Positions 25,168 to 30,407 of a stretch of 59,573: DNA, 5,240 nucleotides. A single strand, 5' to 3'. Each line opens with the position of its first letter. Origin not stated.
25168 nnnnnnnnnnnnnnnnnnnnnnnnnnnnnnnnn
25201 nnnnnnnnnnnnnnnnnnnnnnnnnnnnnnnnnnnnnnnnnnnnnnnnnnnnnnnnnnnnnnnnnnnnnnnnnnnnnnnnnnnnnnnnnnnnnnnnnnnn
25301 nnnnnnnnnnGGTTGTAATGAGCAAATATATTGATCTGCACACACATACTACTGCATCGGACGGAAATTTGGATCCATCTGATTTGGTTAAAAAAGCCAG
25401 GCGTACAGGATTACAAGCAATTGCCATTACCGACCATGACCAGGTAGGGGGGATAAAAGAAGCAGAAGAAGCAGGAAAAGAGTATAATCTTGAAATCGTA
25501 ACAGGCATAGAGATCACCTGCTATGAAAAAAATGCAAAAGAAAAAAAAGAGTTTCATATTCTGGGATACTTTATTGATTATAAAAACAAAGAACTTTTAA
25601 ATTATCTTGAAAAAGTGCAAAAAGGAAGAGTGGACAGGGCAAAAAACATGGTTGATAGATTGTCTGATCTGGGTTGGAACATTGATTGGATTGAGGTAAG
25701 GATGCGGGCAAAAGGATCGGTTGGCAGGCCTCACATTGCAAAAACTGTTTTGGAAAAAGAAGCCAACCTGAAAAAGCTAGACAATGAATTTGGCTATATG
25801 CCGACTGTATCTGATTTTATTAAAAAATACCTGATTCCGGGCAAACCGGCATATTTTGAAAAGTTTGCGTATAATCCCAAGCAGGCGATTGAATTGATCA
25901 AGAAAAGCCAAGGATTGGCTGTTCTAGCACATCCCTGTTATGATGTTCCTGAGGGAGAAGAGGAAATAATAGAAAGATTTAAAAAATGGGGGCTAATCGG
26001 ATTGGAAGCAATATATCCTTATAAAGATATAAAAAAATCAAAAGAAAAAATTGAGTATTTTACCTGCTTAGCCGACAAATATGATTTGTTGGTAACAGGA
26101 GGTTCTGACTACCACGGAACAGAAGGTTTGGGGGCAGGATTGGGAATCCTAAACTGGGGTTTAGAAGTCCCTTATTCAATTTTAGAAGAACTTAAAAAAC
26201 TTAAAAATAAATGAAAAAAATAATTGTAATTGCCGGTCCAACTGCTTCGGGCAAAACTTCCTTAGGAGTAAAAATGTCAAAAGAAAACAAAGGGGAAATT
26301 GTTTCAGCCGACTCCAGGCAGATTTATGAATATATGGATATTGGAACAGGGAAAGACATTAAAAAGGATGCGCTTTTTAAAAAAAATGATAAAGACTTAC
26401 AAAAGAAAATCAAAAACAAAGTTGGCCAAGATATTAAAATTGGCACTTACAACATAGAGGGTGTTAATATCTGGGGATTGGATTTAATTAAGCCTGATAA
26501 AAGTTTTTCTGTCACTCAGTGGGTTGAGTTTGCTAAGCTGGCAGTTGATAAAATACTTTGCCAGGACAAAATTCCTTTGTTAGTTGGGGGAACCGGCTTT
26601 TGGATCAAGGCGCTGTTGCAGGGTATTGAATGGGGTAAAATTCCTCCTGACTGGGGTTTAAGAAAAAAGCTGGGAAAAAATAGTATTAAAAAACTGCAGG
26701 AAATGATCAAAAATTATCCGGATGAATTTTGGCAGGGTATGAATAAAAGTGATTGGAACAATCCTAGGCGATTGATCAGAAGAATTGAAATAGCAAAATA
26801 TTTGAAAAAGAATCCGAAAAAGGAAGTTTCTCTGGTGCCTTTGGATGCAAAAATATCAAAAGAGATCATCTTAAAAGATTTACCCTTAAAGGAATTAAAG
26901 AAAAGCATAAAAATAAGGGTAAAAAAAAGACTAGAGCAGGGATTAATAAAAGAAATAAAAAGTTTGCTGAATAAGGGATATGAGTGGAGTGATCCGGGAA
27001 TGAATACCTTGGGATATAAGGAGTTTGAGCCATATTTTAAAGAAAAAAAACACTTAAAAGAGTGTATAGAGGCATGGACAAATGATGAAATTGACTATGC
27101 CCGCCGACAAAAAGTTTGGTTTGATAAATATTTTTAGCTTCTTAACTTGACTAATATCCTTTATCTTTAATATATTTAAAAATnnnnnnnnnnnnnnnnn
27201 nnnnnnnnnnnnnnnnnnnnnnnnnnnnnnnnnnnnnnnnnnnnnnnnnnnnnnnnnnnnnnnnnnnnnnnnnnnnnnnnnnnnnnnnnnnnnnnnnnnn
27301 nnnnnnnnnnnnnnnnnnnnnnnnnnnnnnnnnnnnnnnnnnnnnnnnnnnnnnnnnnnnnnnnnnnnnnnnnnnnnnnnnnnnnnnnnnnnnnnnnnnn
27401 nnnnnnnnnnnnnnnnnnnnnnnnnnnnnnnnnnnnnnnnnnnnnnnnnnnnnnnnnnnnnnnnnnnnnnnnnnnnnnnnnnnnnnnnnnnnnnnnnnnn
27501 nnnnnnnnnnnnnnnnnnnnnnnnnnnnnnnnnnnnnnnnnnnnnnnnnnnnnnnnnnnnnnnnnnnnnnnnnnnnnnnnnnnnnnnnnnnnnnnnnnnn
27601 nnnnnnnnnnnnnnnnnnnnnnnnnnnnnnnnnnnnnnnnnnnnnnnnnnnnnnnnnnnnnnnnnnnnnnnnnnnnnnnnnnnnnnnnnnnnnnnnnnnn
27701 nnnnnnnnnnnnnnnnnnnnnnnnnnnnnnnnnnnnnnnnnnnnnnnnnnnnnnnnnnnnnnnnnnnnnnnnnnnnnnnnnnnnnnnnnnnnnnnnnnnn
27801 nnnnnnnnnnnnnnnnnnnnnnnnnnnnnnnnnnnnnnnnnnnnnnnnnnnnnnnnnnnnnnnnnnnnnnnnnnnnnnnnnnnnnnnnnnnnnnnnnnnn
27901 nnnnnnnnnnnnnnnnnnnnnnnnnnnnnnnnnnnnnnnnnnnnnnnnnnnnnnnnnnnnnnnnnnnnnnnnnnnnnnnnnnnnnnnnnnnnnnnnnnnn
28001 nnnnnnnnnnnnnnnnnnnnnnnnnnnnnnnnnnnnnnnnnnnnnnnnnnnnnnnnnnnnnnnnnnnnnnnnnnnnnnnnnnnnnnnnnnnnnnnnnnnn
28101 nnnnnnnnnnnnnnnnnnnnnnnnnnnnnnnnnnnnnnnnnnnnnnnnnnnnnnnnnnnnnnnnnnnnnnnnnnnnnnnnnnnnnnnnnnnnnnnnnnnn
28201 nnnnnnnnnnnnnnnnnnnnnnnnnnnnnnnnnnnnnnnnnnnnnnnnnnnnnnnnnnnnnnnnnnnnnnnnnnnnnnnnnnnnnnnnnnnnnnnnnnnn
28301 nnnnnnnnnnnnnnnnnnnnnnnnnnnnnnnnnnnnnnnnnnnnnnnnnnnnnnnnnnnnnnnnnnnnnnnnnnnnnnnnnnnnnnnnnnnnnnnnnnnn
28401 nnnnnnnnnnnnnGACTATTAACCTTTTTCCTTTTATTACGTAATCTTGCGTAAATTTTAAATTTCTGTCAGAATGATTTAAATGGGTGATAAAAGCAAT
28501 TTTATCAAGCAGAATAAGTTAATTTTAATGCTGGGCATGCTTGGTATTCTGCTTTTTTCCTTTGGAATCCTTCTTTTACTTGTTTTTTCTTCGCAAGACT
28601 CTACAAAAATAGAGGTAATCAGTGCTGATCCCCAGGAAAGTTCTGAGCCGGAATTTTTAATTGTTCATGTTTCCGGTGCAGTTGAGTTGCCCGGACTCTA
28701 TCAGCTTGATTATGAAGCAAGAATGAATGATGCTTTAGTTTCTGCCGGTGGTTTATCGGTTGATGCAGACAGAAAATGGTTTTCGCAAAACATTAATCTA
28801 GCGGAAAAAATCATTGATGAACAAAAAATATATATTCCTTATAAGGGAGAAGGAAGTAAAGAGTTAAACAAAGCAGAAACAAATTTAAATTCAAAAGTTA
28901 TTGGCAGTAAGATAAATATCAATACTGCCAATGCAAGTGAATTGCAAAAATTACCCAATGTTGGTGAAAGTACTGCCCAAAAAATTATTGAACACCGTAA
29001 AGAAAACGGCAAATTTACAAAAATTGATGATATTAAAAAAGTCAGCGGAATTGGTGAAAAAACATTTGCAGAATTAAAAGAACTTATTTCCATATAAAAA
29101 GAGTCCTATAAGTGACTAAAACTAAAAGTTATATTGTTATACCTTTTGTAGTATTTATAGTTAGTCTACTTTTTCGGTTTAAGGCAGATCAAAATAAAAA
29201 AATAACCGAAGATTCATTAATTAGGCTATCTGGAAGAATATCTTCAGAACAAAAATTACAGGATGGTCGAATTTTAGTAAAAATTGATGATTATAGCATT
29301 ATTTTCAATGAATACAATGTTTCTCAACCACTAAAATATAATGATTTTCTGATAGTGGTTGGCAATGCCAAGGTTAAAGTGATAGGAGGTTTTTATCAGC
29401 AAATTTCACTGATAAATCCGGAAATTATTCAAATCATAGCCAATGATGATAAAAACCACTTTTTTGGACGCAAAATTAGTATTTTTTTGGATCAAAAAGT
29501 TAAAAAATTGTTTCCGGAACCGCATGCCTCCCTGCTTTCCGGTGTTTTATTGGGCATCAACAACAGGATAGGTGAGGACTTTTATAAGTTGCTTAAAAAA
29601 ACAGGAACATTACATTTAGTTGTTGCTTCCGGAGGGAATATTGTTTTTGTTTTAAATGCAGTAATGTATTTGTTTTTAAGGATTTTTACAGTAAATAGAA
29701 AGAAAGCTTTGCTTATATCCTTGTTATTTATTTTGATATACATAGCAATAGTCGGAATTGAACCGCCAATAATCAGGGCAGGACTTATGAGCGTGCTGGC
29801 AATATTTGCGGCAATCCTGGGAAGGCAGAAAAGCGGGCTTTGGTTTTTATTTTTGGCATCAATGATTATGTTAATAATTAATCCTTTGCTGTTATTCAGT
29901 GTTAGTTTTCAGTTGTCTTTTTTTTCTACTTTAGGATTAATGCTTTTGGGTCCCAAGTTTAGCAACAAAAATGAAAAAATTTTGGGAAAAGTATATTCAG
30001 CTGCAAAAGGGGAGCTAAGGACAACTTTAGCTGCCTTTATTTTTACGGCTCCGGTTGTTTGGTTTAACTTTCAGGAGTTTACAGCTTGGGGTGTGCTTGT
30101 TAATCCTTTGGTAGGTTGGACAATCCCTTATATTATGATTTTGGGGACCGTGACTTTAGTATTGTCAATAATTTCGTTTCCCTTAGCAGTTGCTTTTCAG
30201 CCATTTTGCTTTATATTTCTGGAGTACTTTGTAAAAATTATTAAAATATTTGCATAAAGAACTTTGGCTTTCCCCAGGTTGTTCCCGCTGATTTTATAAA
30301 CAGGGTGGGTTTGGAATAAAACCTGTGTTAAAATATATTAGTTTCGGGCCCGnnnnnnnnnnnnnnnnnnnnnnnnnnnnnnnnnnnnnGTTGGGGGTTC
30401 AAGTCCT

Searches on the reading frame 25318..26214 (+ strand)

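Call 82: search_protein_families(library=pfam, proteins=[window:25318-26214:+], max_evalue=0.0001)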
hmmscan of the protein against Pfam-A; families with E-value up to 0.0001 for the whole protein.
window:25318-26214:+ (298 aa): 1 family
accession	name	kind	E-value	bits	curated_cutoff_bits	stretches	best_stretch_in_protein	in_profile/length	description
PF02811.25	PHP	-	2.9e-14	54.2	26.4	1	6-106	1-71/164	PHP domain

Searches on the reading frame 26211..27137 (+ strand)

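Call 82: search_protein_families(library=pfam, proteins=[window:26211-27137:+], max_evalue=0.0001)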
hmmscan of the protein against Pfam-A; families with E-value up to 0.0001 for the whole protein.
window:26211-27137:+ (308 aa): 2 families
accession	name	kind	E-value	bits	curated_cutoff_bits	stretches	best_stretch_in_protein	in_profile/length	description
PF01715.23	IPPT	-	6.3e-44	150.9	23.6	1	83-306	19-242/243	IPP transferase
PF01745.22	IPT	-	1.6e-05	24.9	20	1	3-52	2-51/233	Isopentenyl transferase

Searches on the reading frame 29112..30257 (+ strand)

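Call 82: search_protein_families(library=pfam, proteins=[window:29112-30257:+], max_evalue=0.0001)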
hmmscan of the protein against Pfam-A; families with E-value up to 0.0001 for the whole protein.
window:29112-30257:+ (381 aa): 1 family
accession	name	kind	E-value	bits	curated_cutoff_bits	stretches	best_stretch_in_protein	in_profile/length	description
PF03772.21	Competence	-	6.6e-42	144.2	23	1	146-380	2-235/270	Competence protein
